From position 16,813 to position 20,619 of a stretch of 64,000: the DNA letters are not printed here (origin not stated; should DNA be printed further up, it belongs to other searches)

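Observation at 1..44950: Five-member family of giant GH42-architecture secreted proteins, four next to Pmp-repeat beta-helix proteins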

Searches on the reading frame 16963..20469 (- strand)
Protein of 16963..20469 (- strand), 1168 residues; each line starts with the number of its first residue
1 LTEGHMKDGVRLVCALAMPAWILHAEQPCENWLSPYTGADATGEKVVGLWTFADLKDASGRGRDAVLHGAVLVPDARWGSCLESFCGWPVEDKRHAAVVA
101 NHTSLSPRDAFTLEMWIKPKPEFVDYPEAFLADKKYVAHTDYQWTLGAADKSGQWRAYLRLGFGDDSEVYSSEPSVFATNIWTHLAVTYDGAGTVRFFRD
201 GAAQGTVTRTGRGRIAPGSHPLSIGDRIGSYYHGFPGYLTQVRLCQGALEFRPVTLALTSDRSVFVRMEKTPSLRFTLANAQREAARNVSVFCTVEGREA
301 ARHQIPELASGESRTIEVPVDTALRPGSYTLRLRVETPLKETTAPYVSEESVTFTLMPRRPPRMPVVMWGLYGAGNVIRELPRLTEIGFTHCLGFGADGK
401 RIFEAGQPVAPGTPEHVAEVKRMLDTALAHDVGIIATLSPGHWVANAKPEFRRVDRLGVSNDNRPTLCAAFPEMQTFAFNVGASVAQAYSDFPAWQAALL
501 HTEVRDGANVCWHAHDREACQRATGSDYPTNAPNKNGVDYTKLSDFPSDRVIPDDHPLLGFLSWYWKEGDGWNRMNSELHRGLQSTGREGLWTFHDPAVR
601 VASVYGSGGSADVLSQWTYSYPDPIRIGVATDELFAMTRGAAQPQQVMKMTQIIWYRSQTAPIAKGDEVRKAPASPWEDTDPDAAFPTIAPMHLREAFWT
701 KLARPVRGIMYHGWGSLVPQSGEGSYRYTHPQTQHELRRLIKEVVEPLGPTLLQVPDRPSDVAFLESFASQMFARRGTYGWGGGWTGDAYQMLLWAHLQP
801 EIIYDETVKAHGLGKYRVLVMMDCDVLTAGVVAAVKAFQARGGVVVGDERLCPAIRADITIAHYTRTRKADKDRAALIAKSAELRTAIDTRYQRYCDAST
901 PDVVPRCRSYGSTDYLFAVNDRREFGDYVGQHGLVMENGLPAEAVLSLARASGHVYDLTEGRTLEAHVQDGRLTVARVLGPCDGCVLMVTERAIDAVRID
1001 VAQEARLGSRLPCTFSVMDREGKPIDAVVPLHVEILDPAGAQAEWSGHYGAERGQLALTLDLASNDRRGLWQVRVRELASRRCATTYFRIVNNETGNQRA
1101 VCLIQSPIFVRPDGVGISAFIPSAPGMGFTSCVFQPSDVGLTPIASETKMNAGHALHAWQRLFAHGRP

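Call 3: search_protein_families(library=pfam, proteins=[window:16963-20469:-], max_evalue=0.01)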
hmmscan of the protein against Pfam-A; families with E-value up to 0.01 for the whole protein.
window:16963-20469:- (1168 aa): 3 families
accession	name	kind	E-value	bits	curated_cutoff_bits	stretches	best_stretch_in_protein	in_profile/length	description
PF13385.13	Laminin_G_3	-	1.1e-19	71.6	27.6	1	96-249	5-145/151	Concanavalin A-like lectin/glucanases superfamily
PF01835.25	MG2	-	3.2e-06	27.8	32.8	1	1014-1089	20-95/96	MG2 domain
PF07705.17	CARDB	-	9.2e-05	23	22.7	1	270-336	19-84/101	CARDB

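Call 9: search_protein_families(library=ncbifam, proteins=[window:16963-20469:-], max_evalue=0.1)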
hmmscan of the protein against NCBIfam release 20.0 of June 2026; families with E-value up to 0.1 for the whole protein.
window:16963-20469:- (1168 aa): 0 families

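Call 35: search_solved_structures(query=window:16963-20469:-, max_evalue=1, show_alignments=1)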
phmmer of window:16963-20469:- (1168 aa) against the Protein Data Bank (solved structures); distinct sequences matched with E-value up to 1: 3.
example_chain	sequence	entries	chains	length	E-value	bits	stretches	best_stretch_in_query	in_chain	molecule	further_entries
8sl1_A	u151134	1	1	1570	0.018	15.8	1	106-203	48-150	Pappalysin-2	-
9bk6_A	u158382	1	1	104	0.23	12.2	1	936-997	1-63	B10_CYTX binder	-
4cl1_A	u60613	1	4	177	0.23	12.2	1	1035-1124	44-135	NON-STRUCTURAL PROTEIN 5A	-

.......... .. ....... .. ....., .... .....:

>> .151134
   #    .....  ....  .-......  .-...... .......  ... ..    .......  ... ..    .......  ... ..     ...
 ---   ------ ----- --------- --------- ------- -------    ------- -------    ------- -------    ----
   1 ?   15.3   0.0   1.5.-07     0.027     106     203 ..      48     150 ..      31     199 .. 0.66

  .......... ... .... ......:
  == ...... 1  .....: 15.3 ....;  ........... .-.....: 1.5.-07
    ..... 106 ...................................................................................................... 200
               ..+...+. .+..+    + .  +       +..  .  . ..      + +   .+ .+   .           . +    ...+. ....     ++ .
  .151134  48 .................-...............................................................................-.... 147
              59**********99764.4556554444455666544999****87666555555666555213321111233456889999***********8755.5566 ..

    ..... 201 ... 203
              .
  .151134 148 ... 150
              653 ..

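Call 37: find_homologous_proteins(query=window:16963-20469:-, max_evalue=0.001)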
Query window:16963-20469:- (1168 aa): 566 proteins with E <= 0.001 among 8000 candidates; the best 120 are listed.
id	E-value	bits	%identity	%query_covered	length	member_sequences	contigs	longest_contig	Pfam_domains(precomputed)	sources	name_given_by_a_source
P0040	0.0e+0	2375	93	93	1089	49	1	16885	PF13385.14,PF01835.26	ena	-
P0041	0.0e+0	2225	87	93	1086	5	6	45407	PF13385.14,PF01835.26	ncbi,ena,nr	ncbi:MAG TPA: hypothetical protein P5026_02645 [Kiritimatiellia bacterium]|nr:hypothetical protein [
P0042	0.0e+0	2213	86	93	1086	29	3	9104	PF13385.14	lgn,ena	-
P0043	0.0e+0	2123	83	93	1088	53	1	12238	PF13385.14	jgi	-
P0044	0.0e+0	2070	82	93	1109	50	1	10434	PF13385.14,PF01835.26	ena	-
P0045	0.0e+0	1822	70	93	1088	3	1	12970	PF13385.14,PF01835.26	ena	-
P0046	0.0e+0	1817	72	91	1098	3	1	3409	PF13385.14,PF01835.26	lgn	-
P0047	0.0e+0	1808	72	91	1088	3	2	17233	PF13385.14,PF01835.26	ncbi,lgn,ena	-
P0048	0.0e+0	1807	72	93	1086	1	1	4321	PF13385.14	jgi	jgi:hypothetical protein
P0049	0.0e+0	1802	71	92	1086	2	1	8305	PF13385.14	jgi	-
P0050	0.0e+0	1795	71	92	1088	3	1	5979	PF13385.14,PF01835.26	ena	-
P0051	0.0e+0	1793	71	91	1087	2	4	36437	PF13385.14,PF01835.26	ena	-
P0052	0.0e+0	1781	72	91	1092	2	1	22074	PF13385.14,PF01835.26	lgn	-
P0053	0.0e+0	1752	70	91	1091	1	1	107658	PF13385.14,PF01835.26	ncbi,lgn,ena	-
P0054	0.0e+0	1748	70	91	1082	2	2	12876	PF13385.14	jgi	jgi:hypothetical protein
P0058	0.0e+0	1726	69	91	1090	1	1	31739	PF13385.14,PF01835.26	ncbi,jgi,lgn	jgi:hypothetical protein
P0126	0.0e+0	1325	56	91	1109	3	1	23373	PF13385.14,PF02449.22,PF01835.26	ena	-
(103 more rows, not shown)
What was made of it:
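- Checked: G3 belongs to a separate family: at least 566 clusters, 53-93% identical among the 120 best listed, about 1090 aa, found across Verrucomicrobia, Kiritimatiellia, Planctomycetota and Armatimonadetes (call 37).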

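Call 40: search_solved_structures(query=A3, max_evalue=1, show_alignments=2)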
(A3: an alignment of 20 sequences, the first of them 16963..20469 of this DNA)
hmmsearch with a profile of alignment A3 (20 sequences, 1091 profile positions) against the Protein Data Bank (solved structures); distinct sequences matched with E-value up to 1: 18.
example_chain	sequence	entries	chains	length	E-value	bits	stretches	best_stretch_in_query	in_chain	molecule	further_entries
3flp_A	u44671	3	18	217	1.2e-05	26.3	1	139-226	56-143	SAP-like pentraxin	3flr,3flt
8sl1_A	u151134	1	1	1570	6e-05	24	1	107-210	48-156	Pappalysin-2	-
6tvk_AAA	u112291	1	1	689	0.0075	17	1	795-849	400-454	Alpha-L-fucosidase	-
2pn5_A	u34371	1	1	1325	0.017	15.9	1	996-1074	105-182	Thioester-containing protein I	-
4d94_A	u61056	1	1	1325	0.017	15.9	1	996-1074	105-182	Thioester-containing protein 1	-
2p9r_A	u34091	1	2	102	0.093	13.4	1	1004-1084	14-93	Alpha-2-macroglobulin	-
8a7d_C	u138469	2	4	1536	0.23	12.1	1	108-259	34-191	Pappalysin-1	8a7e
7y5n_C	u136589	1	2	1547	0.23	12.1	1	108-259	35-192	Pappalysin-1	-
7ufg_A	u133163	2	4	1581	0.24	12.1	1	108-259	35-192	Pappalysin-1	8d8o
8hgg_C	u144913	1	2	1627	0.25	12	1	108-259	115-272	Pappalysin-1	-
7y5q_A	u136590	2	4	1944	0.3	11.8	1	108-259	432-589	Maltose/maltodextrin-binding periplasmic protein,Pappalysin-1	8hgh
9bk6_A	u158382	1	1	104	0.3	11.7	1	934-992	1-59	B10_CYTX binder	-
9ta3_A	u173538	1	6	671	0.31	11.7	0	419-519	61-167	Beta-galactosidase LacZ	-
4lnv_A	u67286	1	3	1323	0.35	11.5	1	995-1074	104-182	Thioester-containing protein I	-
4qvs_A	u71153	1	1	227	0.43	11.2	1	170-211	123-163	S-layer domain-containing protein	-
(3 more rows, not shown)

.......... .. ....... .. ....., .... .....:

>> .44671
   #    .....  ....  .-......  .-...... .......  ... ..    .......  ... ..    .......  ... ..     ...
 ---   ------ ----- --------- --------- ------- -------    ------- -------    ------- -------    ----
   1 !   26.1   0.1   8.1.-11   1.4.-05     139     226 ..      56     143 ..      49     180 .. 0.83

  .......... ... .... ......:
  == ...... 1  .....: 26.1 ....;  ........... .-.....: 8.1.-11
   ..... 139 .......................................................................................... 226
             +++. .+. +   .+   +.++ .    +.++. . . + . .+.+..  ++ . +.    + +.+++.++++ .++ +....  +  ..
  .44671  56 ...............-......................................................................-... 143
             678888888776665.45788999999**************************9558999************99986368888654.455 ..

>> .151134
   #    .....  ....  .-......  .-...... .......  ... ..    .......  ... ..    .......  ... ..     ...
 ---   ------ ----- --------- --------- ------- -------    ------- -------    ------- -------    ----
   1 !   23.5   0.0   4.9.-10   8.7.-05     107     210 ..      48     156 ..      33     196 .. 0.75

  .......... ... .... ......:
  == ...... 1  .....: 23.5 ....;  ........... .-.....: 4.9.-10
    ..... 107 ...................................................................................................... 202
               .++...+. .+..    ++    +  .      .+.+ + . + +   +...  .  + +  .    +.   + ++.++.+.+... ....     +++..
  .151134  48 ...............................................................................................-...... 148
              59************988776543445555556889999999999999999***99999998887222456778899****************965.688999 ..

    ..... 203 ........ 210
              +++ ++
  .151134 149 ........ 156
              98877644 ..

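Call 97: search_protein_families(library=pfam, alignment_id=A3, max_evalue=0.1)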
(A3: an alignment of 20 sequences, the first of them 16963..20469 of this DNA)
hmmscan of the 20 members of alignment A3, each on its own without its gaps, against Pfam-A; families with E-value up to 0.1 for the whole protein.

A. member 1, window:16963-20469:- (1168 aa): 3 families
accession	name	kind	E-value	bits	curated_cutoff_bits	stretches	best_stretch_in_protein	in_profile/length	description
PF13385.13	Laminin_G_3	-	1.1e-19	71.6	27.6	1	96-249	5-145/151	Concanavalin A-like lectin/glucanases superfamily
PF01835.25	MG2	-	3.2e-06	27.8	32.8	1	1014-1089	20-95/96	MG2 domain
PF07705.17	CARDB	-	9.2e-05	23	22.7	1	270-336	19-84/101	CARDB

B. families by the number of members that match (of 20 scanned): 10 families
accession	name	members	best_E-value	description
PF13385.13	Laminin_G_3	20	2.1e-20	Concanavalin A-like lectin/glucanases superfamily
PF01835.25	MG2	20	8.3e-09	MG2 domain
PF07705.17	CARDB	5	9.2e-05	CARDB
PF02449.21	Glyco_hydro_42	4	8e-06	Beta-galactosidase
PF08532.16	Glyco_hydro_42M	4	0.001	Beta-galactosidase trimerisation domain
PF03941.20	INCENP_ARK-bind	2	0.0053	Inner centromere protein, ARK binding region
PF03771.21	SPDY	2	0.02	Domain of unknown function (DUF317)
PF02210.31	Laminin_G_2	1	0.0066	Laminin G domain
PF17789.7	MG4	1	0.025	Macroglobulin domain MG4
PF00805.28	Pentapeptide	1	0.034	Pentapeptide repeats (8 copies)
